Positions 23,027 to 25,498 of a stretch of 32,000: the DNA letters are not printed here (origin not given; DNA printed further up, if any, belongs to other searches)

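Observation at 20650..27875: Three diverged paralogs of an autotransporter-like protein whose passenger is built from five propeller-blade repeats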

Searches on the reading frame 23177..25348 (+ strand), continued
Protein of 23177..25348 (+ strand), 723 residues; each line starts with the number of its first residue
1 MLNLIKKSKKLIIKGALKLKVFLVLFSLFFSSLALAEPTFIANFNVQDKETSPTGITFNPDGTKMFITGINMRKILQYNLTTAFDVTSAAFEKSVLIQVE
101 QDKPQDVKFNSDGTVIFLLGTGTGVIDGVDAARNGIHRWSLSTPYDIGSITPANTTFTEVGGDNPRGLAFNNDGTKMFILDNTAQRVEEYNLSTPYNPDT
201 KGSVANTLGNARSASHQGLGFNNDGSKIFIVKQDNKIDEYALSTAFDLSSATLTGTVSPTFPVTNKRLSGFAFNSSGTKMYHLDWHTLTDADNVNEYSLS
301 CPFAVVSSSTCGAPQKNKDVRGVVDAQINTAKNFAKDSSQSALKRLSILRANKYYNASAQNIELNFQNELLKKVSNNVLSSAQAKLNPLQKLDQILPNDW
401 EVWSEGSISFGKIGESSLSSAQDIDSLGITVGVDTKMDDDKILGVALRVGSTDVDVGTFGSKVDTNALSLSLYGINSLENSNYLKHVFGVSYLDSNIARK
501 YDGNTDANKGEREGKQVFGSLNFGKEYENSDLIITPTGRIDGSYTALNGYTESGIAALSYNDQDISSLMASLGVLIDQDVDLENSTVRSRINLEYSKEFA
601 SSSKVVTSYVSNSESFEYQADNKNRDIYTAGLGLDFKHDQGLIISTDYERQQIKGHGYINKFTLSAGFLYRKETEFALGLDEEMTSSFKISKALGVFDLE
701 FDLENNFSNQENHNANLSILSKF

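Call 13: find_homologous_proteins(query=A1, max_evalue=0.00001)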
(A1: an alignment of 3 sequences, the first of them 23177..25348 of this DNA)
Query A1 (3 sequences) (723 aa, profile of the alignment): 3778 proteins with E <= 0.00001 among 8000 candidates; the best 120 are listed.
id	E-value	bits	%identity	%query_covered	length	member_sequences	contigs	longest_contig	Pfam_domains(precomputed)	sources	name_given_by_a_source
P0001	0.0e+0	1101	98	100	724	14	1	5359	PF03797.26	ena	-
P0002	0.0e+0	1097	97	100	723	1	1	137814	PF03797.26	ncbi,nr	ncbi:autotransporter domain-containing protein [Candidatus Pelagibacter sp.]|nr:autotransporter doma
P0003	0.0e+0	1087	96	100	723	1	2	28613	PF03797.26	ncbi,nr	ncbi:autotransporter domain-containing protein [Candidatus Pelagibacter sp.]|nr:autotransporter doma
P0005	2.2e-296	1003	88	100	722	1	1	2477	PF03797.26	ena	-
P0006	9.0e-296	1001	87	100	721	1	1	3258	PF03797.26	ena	-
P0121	1.5e-292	990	32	90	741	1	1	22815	PF03797.26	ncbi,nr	ncbi:autotransporter outer membrane beta-barrel domain-containing protein [Candidatus Pelagibacter s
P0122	5.2e-292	989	32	90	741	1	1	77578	PF03797.26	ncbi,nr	ncbi:autotransporter outer membrane beta-barrel domain-containing protein [Candidatus Pelagibacter s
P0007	1.3e-291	987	86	100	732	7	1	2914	PF03797.26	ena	-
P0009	2.5e-291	986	86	100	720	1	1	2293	PF03797.26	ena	-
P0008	3.3e-291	986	87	100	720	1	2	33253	PF03797.26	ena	-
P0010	5.9e-291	985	86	100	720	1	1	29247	PF03797.26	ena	-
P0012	7.1e-291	985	86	100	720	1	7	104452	PF03797.26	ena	-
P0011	1.0e-290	984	86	100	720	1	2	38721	PF03797.26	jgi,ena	-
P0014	1.4e-290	984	86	100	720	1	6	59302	PF03797.26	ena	-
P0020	8.2e-290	981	86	100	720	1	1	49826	PF03797.26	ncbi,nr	ncbi:autotransporter domain-containing protein [bacterium]|nr:autotransporter domain-containing prot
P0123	3.0e-289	980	32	90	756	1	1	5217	PF03797.26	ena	-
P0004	3.7e-289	979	88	100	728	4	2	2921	PF03797.26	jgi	-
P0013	1.3e-287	974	86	100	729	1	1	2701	PF03797.26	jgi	jgi:uncharacterized protein YhjY with autotransporter beta-barrel domain/DNA-binding beta-propeller 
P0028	1.4e-286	971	86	100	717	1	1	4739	PF10282.16,PF03797.26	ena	-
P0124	2.4e-286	970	32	90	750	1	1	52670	PF03797.26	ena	-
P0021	3.7e-286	969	84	100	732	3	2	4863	PF03797.26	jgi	-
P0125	6.8e-286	968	31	93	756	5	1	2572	PF03797.26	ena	-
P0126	7.5e-286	968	32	90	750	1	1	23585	PF03797.26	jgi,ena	-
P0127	8.7e-286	968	31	90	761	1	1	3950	PF03797.26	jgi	-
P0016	1.5e-285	967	87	100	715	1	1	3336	PF03797.26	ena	-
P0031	1.8e-285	967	86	100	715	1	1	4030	PF03797.26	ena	-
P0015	2.0e-285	967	87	100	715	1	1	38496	PF03797.26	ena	-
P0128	2.4e-285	967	32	90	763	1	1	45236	PF03797.26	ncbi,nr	ncbi:autotransporter outer membrane beta-barrel domain-containing protein [Candidatus Pelagibacter u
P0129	3.5e-285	966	31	93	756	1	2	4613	PF03797.26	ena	-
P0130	5.8e-285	965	32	90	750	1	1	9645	PF03797.26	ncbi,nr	ncbi:autotransporter outer membrane beta-barrel domain-containing protein [Candidatus Pelagibacter s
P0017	7.2e-285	965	87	100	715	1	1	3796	PF03797.26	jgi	-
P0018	8.8e-285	965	87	100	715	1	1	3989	PF03797.26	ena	-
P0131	1.4e-284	964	32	90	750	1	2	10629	PF03797.26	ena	-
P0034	1.8e-284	964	86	100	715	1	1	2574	PF03797.26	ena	-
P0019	2.1e-284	964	87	100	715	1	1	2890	PF03797.26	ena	-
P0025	3.4e-284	963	86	100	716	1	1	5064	PF03797.26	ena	-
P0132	3.7e-284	963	31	90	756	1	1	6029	PF03797.26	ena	-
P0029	6.1e-284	962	86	100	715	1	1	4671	PF03797.26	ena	-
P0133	8.4e-284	962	30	90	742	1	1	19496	PF03797.26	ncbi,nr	ncbi:autotransporter outer membrane beta-barrel domain-containing protein [Pelagibacteraceae bacteri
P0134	8.9e-284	961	32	91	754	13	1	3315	PF03797.26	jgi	-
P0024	9.1e-284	961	86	100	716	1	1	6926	PF03797.26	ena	-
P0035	1.0e-283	961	85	100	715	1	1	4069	PF03797.26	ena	-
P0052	1.2e-283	961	85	100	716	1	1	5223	PF03797.26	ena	-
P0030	1.6e-283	961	86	100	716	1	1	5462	PF03797.26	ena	-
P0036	1.8e-283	960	85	100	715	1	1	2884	PF03797.26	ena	-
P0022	2.3e-283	960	87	100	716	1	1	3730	PF03797.26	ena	-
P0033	2.3e-283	960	86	100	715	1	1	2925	PF03797.26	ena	-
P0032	2.4e-283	960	86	100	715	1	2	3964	PF03797.26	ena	-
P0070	2.5e-283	960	84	100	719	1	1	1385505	PF03797.26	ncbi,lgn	ncbi:autotransporter domain-containing protein [Candidatus Pelagibacter sp. Uisw_114]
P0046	3.6e-283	959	85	100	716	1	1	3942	PF03797.26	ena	-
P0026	3.9e-283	959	86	100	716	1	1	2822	PF03797.26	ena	-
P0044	4.3e-283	959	85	100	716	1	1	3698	PF03797.26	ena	-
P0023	4.5e-283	959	87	100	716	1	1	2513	PF03797.26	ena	-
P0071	4.8e-283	959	86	97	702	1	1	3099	PF03797.26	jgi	-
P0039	5.6e-283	959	86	100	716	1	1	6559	PF03797.26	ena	-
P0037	6.3e-283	959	85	100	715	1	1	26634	PF03797.26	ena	-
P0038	6.4e-283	959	85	100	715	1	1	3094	PF03797.26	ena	-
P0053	7.9e-283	958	85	100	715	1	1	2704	PF03797.26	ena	-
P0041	8.7e-283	958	86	100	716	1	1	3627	PF03797.26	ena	-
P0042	1.0e-282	958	86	100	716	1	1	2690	PF03797.26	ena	-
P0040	1.4e-282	958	86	100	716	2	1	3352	PF03797.26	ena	-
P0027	1.4e-282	957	86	100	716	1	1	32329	PF03797.26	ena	-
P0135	2.6e-282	957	31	93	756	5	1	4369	PF03797.26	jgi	-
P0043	2.7e-282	957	86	100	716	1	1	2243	PF03797.26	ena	-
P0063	2.9e-282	956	84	100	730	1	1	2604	PF03797.26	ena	-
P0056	2.9e-282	956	85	100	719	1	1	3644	PF03797.26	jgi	-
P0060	3.4e-282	956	85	100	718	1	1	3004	PF03797.26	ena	-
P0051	4.2e-282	956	85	100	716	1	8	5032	PF03797.26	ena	-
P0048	4.2e-282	956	85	100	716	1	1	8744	PF03797.26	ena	-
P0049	4.8e-282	956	85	100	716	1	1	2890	PF03797.26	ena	-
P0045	5.3e-282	956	85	100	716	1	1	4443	PF03797.26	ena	-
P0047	5.6e-282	955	85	100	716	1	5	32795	PF03797.26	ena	-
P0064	5.9e-282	955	85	100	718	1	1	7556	PF03797.26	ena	-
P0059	5.9e-282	955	85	100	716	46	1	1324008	PF03797.26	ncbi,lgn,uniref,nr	ncbi:Outer membrane autotransporter [Candidatus Pelagibacter ubique HTCC1002]|uniref:Outer membrane 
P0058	7.1e-282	955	85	100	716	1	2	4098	PF03797.26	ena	-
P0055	8.3e-282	955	85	100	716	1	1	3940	PF03797.26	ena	-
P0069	8.7e-282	955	85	100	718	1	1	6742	PF03797.26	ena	-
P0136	9.6e-282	955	31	90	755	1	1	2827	PF03797.26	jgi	jgi:hypothetical protein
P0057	9.9e-282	955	85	100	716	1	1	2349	PF03797.26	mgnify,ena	mgnify:CR=1 FL=1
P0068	1.3e-281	954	85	100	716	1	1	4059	PF03797.26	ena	-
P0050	1.5e-281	954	85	100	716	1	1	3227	PF03797.26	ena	-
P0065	2.3e-281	953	85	100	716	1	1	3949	PF03797.26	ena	-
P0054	2.7e-281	953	85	100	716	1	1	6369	PF03797.26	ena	-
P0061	3.0e-281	953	85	100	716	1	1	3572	PF03797.26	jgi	-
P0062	3.0e-281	953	85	100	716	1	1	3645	PF03797.26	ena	-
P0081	5.8e-281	952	84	100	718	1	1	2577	PF03797.26,PF08450.19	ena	-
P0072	1.5e-280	951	84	100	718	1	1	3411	PF03797.26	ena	-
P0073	2.1e-280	950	85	100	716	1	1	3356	PF03797.26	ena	-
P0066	3.5e-280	950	85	100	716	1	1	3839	PF03797.26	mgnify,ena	mgnify:CR=1 FL=1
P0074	3.9e-280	949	85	100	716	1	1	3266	PF03797.26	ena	-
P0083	4.0e-280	949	83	100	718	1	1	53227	PF03797.26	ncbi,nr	ncbi:autotransporter domain-containing protein [Alphaproteobacteria bacterium]|nr:autotransporter do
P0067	4.1e-280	949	84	100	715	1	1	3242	PF03797.26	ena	-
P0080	4.4e-280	949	85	100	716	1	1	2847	PF03797.26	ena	-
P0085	7.9e-280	948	84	100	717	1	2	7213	PF03797.26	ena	-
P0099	1.3e-279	948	82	100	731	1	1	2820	PF03797.26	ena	-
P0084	1.8e-279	947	84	100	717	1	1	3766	PF03797.26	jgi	-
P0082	1.8e-279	947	84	100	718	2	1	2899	PF03797.26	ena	-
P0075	1.8e-279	947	84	100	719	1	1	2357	PF03797.26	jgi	jgi:uncharacterized protein YhjY with autotransporter beta-barrel domain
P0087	2.4e-279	947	83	100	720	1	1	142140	PF03797.26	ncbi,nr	ncbi:autotransporter domain-containing protein [Candidatus Pelagibacter sp.]|nr:autotransporter doma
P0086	2.7e-279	947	84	100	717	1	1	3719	PF03797.26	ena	-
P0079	3.9e-279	946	84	100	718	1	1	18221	PF03797.26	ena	-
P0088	5.2e-279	946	84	100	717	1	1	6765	PF03797.26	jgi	-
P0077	6.9e-279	945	84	100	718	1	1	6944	PF03797.26,PF08450.19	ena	-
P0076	1.3e-278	944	84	100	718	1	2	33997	PF03797.26,PF08450.19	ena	-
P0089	1.4e-278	944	83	100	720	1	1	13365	PF03797.26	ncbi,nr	ncbi:autotransporter domain-containing protein [Candidatus Pelagibacter sp.]|nr:autotransporter doma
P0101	1.4e-278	944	82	100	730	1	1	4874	PF03797.26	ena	-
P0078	3.3e-278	943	84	100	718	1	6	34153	PF03797.26,PF08450.19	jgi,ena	-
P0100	4.9e-278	942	82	100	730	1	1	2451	PF03797.26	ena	-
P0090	1.0e-277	941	84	100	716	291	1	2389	PF03797.26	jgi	jgi:uncharacterized protein with beta-barrel porin domain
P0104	1.2e-277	941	82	100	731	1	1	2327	PF03797.26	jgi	jgi:uncharacterized protein YhjY with autotransporter beta-barrel domain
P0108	2.3e-277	940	82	100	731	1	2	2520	PF03797.26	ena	-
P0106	3.1e-277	940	82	100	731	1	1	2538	PF03797.26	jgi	jgi:uncharacterized protein YhjY with autotransporter beta-barrel domain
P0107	7.2e-277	939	82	100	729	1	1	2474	PF03797.26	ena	-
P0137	1.1e-276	938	32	90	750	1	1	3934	PF03797.26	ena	-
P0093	1.1e-276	938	84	100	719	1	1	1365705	PF03797.26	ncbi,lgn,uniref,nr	ncbi:autotransporter domain-containing protein [Candidatus Pelagibacter giovannonii]|uniref:Autotran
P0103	3.7e-276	936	83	100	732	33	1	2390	PF03797.26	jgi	-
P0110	7.8e-276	935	81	100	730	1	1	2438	PF03797.26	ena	-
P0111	1.1e-275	935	82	100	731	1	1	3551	PF03797.26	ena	-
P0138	1.3e-275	934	32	91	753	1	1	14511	PF03797.26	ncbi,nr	ncbi:autotransporter outer membrane beta-barrel domain-containing protein [Candidatus Pelagibacter u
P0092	1.6e-275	934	83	100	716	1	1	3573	PF03797.26,PF08450.19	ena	-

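Call 39: predict_structure(alignment_id=A3)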
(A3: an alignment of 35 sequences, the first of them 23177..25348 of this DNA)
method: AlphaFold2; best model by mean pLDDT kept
length: 723 residues; sequences in the alignment: 35
mean_pLDDT: 64.1   pTM: 0.50
mean pLDDT of the five models: 64.1, 59.9, 53.3, 52.9, 51.0
residues with pLDDT >= 90: 104; 70-90: 220; 50-70: 204; < 50: 195
segments of 3 or more residues with pLDDT < 50: 1-35, 312-316, 350-424, 426-428, 501-506, 621-623, 660-723
pLDDT, mean of each block of 10 residues (from residue 1): 28 32 36 53 80 90 92 89 91 83 88 91 60 82 91 72 82 93 86 92 85 73 89 87 91 86 72 84 76 84 69 50 68 66 55 34 29 32 33 31 32 32 49 56 63 56 67 63 71 68 51 80 72 74 80 65 78 75 70 72 60 56 60 62 53 54 43 25 32 35 35 32 27
secondary structure, 60 per line:
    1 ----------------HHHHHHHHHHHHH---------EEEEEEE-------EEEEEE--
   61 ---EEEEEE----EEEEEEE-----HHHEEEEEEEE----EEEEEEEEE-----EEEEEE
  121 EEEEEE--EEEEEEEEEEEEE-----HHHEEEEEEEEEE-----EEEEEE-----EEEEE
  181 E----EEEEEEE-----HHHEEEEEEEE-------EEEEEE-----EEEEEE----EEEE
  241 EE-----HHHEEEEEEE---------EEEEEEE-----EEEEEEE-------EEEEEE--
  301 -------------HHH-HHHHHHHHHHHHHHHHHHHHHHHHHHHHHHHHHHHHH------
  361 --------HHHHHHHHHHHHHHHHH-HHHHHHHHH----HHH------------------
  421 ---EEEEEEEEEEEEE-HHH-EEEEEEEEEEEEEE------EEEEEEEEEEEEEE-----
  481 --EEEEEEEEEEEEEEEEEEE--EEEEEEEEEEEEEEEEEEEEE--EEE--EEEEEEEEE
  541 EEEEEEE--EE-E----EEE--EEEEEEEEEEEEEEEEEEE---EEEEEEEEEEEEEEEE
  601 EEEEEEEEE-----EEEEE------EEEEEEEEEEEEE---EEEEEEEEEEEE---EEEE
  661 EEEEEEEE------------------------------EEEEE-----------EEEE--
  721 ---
elements in order (helices of 4 or more, strands of 3 or more residues): H17-29 E39-45 E53-58 E64-69 E74-80 E89-96 E101-109 E115-126 E129-141 E150-159 E165-170 E176-181 E186-192 E201-208 E216-221 E227-232 E237-242 E251-257 E267-273 E279-285 E293-298 H318-354 H369-385 H387-395 E424-436 E442-455 E462-475 E483-501 E504-524 E527-529 E532-547 E558-560 E563-581 E585-609 E615-619 E626-638 E642-653 E657-668 E699-703 E715-718

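Call 43: fold_search(model_id=the predicted structure, library=pdb)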
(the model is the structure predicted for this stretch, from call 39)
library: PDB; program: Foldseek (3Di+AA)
matches with E <= 10: 981; with E <= 0.001: 241
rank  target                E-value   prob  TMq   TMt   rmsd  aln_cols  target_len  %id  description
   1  9oqa                  3.3e-09  1.00  0.32  0.37   9.1       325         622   16  Cryo-EM structure of AaaA, a Pseudomonas Aeruginosa autotransporter (released 2025-08-13)
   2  8bnz_P                4.0e-09  1.00  0.30  0.66  12.7       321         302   17  BAM-EspP complex structure with BamA-G431C/EspP-N1293C mutations in nanodisc (released 2023-04-26)
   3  3kvn_X                9.8e-09  1.00  0.32  0.36   8.8       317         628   20  Crystal structure of the full-length autotransporter EstA from Pseudomonas aeruginosa (released 2010-01-26)
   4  3slo                  1.2e-08  1.00  0.29  0.63  12.6       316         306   14  Pre-cleavage Structure of the Autotransporter EspP - N1023D mutant (released 2011-11-16)
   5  3kvn_A                1.9e-08  1.00  0.32  0.36   9.0       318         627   20  Crystal structure of the full-length autotransporter EstA from Pseudomonas aeruginosa (released 2010-01-26)
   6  3slj                  3.2e-08  1.00  0.29  0.63  13.0       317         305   15  Pre-cleavage Structure of the Autotransporter EspP - N1023A mutant (released 2011-11-16)
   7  7mq8_LS               3.2e-08  1.00  0.24  0.36   9.1       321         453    9  Cryo-EM structure of the human SSU processome, state pre-A1 (released 2021-09-22)
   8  8otz_f                6.4e-08  1.00  0.21  0.24  31.4       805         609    8  48-nm repeat of the native axonemal doublet microtubule from bovine sperm (released 2023-11-22)
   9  3slt                  7.4e-08  1.00  0.28  0.61  11.2       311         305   14  Pre-cleavage Structure of the Autotransporter EspP - N1023S Mutant (released 2011-11-16)
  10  8bo2_P                7.8e-08  1.00  0.30  0.65  13.1       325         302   16  BAM-EspP complex structure with BamA-S425C/EspP-S1299C mutations in nanodisc (released 2023-04-26)
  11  6byn_W                9.9e-08  1.00  0.24  0.52   8.5       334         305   11  Crystal structure of WDR5-Mb(S4) monobody complex (released 2018-07-04)
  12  4qrj_A                1.2e-07  1.00  0.23  0.43   6.2       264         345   14  Crystal structure of a putative 6-phosphogluconolactonase (BACUNI_04672) from Bacteroides uniformis ATCC 8492 at 2.20  (released 2014-07-23)
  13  6qdv_N                1.4e-07  1.00  0.22  0.45  10.3       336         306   12  Human post-catalytic P complex spliceosome (released 2019-02-20)
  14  6f9n_B                1.8e-07  1.00  0.23  0.42   8.6       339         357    8  CRYSTAL STRUCTURE OF THE HUMAN CPSF160-WDR33 COMPLEX (released 2018-01-03)
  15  4qrj_B                2.0e-07  1.00  0.23  0.43   6.2       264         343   14  Crystal structure of a putative 6-phosphogluconolactonase (BACUNI_04672) from Bacteroides uniformis ATCC 8492 at 2.20  (released 2014-07-23)
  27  7ye6_P                6.5e-07  1.00  0.28  0.69   8.5       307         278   14  BAM-EspP complex structure with BamA-N427C/EspP-R1297C mutations in nanodisc (released 2023-07-12)
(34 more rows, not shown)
